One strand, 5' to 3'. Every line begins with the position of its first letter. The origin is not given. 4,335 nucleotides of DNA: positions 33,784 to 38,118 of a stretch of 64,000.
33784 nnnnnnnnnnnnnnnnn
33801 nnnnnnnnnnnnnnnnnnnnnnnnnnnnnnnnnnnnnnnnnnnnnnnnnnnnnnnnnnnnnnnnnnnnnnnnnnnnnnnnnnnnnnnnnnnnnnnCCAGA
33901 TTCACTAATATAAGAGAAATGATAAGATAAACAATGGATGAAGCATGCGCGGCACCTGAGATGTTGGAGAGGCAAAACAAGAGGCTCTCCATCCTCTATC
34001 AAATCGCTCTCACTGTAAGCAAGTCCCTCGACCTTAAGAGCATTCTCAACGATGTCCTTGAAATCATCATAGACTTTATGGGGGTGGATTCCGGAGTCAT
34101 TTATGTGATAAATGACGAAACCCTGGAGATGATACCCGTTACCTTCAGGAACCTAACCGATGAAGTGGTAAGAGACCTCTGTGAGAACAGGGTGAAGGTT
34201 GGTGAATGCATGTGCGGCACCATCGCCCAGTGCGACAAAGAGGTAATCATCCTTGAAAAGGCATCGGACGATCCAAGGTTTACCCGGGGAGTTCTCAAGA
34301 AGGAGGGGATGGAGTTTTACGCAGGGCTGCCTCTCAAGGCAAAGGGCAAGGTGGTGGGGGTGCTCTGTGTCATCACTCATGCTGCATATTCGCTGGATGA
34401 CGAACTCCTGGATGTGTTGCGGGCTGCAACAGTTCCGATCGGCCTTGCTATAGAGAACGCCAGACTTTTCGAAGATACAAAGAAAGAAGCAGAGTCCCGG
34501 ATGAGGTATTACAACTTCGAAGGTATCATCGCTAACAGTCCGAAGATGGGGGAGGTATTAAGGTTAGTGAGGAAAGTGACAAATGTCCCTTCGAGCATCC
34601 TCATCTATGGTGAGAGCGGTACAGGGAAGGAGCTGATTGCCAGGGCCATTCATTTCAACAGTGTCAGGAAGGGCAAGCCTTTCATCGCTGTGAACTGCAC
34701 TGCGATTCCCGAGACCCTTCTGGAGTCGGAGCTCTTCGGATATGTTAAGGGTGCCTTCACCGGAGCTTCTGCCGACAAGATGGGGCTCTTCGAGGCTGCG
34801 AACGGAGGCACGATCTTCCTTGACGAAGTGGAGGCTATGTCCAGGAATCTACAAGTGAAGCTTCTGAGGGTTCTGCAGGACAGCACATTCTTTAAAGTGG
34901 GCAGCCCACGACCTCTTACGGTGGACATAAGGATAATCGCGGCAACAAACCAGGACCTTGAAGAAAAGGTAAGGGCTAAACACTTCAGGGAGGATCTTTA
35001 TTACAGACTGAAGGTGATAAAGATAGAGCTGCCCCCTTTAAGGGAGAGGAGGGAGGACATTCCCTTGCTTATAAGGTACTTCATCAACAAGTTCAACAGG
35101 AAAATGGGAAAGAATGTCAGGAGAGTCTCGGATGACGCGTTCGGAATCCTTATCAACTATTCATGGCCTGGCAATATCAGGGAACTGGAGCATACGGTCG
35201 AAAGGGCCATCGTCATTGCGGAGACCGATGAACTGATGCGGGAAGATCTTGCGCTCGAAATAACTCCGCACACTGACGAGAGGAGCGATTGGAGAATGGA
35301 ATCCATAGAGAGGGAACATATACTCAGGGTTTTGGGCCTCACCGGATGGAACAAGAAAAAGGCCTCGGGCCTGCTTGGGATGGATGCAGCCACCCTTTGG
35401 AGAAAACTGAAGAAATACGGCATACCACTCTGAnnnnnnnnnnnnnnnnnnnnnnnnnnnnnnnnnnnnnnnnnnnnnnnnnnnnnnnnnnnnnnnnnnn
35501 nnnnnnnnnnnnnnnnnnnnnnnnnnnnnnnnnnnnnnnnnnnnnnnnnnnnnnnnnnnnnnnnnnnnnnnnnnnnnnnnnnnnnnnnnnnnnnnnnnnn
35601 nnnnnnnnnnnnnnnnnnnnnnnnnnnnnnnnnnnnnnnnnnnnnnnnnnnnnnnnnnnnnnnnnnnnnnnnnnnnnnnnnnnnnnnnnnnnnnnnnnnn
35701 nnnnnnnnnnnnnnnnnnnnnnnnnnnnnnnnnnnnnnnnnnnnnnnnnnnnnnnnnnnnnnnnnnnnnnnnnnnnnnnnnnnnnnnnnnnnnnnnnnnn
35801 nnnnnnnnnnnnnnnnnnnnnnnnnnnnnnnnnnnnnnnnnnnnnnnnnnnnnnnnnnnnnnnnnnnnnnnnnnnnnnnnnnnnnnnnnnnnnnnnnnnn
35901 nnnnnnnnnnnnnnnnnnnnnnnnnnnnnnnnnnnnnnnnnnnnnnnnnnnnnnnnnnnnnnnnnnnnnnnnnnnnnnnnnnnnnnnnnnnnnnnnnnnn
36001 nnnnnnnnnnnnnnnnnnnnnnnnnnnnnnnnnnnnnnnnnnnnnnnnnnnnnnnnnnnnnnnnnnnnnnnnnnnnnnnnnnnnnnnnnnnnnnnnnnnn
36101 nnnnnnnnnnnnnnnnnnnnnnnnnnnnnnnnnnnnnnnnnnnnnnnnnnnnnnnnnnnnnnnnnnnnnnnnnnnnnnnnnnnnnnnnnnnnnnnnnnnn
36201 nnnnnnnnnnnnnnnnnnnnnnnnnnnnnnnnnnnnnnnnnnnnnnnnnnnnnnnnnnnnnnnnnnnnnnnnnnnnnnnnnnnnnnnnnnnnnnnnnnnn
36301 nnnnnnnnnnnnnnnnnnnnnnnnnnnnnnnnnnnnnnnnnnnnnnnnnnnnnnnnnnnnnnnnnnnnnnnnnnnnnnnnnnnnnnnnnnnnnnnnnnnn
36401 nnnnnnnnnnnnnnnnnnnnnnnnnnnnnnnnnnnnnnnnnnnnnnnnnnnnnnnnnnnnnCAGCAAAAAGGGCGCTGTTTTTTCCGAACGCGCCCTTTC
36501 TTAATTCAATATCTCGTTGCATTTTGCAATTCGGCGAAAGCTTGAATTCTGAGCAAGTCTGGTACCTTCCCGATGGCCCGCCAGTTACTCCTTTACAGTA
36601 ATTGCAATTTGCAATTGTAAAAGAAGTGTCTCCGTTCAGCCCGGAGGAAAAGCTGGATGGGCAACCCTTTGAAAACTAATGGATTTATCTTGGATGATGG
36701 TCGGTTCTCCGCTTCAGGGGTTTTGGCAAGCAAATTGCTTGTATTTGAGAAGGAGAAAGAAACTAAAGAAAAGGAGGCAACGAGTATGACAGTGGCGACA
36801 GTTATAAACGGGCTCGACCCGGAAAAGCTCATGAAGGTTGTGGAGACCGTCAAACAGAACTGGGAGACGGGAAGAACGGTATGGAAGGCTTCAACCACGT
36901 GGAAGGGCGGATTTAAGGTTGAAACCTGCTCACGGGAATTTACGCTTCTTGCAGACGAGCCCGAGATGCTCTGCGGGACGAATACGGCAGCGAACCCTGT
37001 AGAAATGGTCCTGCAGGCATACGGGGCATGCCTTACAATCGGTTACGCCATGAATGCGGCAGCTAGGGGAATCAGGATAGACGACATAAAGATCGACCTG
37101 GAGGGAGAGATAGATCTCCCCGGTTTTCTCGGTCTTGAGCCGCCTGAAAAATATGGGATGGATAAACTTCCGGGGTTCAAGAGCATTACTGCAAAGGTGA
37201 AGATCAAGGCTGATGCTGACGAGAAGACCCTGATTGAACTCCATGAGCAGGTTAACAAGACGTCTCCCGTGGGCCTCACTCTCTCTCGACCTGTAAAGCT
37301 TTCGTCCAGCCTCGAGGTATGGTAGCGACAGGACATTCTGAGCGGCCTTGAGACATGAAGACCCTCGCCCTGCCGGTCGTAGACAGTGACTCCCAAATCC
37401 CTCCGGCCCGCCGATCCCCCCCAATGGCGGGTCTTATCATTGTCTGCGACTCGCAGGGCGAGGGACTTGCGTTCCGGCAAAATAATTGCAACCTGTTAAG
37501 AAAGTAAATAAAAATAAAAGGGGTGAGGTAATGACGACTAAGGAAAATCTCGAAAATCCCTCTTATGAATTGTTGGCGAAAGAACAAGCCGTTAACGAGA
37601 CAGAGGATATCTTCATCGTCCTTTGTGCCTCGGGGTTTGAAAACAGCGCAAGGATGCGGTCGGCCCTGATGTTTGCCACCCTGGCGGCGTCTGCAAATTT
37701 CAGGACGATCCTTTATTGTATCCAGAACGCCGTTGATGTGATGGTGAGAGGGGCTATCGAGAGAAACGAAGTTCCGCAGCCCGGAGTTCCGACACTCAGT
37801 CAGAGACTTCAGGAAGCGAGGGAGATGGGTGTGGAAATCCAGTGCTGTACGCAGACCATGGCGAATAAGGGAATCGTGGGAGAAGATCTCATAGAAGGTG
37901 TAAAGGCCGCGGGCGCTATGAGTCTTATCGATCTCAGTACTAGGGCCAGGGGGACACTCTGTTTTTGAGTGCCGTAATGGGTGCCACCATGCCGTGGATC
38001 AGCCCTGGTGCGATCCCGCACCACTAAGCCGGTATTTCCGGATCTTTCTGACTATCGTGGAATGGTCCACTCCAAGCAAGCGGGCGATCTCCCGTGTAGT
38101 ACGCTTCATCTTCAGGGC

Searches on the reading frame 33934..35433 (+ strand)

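Call 10: search_protein_families(library=pfam, proteins=[window:33934-35433:+], max_evalue=0.0001)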
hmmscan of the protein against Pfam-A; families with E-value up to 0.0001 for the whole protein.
window:33934-35433:+ (499 aa): 9 families
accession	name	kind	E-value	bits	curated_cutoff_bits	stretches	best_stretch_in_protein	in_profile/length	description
PF00158.32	Sigma54_activat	-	1.5e-70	236.7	20.2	1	198-365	1-168/168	Sigma-54 interaction domain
PF25601.1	AAA_lid_14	-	4.1e-27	94.3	27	1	370-450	1-81/87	AAA+ ATPase lid domain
PF14532.12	Sigma54_activ_2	-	3.1e-19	70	25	1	199-369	1-138/138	Sigma-54 interaction domain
PF01590.32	GAF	-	3.1e-15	57.3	22.4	1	33-173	1-133/133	GAF domain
PF13185.12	GAF_2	-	8.5e-14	52.4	28.6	1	32-174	2-136/136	GAF domain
PF02954.25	HTH_8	-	4.5e-12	45.9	22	1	455-495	2-42/42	Bacterial regulatory protein, Fis family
PF07728.20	AAA_5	-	7.7e-07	29.6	22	1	222-340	2-123/139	AAA domain (dynein-related subfamily)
PF00004.35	AAA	-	1.5e-06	29.1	21.2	1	222-344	1-116/131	ATPase family associated with various cellular activities (AAA)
PF07724.20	AAA_2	-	4.8e-06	27.2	27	1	220-350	4-135/166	AAA domain (Cdc48 subfamily)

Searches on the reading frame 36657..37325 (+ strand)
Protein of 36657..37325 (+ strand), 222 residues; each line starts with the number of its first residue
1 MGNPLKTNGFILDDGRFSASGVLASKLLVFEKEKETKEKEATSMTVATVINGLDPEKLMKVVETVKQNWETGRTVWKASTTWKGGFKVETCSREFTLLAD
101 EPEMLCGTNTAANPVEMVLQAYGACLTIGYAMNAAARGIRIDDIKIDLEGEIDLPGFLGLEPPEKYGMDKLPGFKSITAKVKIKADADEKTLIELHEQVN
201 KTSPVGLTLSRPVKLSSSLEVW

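Call 3: search_protein_families(library=pfam, proteins=[window:36657-37325:+], max_evalue=0.01)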
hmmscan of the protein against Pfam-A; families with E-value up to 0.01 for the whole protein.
window:36657-37325:+ (222 aa): 1 family
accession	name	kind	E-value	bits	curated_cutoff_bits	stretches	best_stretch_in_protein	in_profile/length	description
PF02566.24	OsmC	-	7.5e-21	74.9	27.5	1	107-216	1-98/100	OsmC-like protein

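Call 4: search_protein_families(library=ncbifam, proteins=[window:36657-37325:+], max_evalue=0.01)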
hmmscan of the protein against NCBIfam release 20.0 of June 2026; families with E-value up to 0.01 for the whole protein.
window:36657-37325:+ (222 aa): 3 families
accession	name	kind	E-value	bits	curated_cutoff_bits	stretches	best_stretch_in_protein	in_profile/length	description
NF041052.1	OsmC_like_Se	domain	1.3e-15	57.5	95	1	92-220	20-141/144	OsmC-related (seleno)protein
TIGR03562.1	osmo_induc_OsmC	subfamily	0.00087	19.4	85.8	0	74-147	6-78/137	OsmC family peroxiredoxin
TIGR03563.1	perox_SACOL1771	subfamily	0.0022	17.9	166.15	1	101-154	30-83/138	SACOL1771 family peroxiredoxin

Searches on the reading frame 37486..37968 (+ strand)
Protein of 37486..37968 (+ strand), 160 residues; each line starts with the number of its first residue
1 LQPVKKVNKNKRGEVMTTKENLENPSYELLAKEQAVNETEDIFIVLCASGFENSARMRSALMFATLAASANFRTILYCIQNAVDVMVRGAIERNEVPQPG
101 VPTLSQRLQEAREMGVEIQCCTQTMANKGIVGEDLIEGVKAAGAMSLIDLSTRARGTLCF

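Call 3: search_protein_families(library=pfam, proteins=[window:37486-37968:+], max_evalue=0.01)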
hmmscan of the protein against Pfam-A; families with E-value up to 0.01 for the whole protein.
window:37486-37968:+ (160 aa): 2 families
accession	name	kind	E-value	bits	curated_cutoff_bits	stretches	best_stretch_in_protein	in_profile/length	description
PF02635.20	DsrE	-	1.1e-12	48.6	22.7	1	43-158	3-114/116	DsrE/DsrF-like family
PF13686.11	DrsE_2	-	1.7e-07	31.7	25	1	91-150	88-147/156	DsrE/DsrF/DrsH-like family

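Call 4: search_protein_families(library=ncbifam, proteins=[window:37486-37968:+], max_evalue=0.01)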
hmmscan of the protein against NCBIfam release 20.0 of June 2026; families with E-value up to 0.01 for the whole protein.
window:37486-37968:+ (160 aa): 1 family
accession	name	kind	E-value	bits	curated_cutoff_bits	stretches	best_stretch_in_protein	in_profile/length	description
TIGR04044.1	MSMEG_0572_fam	equivalog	2.7e-05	23.9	109.85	1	35-151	26-143/159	MSMEG_0572/Sll0783 family nitrogen starvation response protein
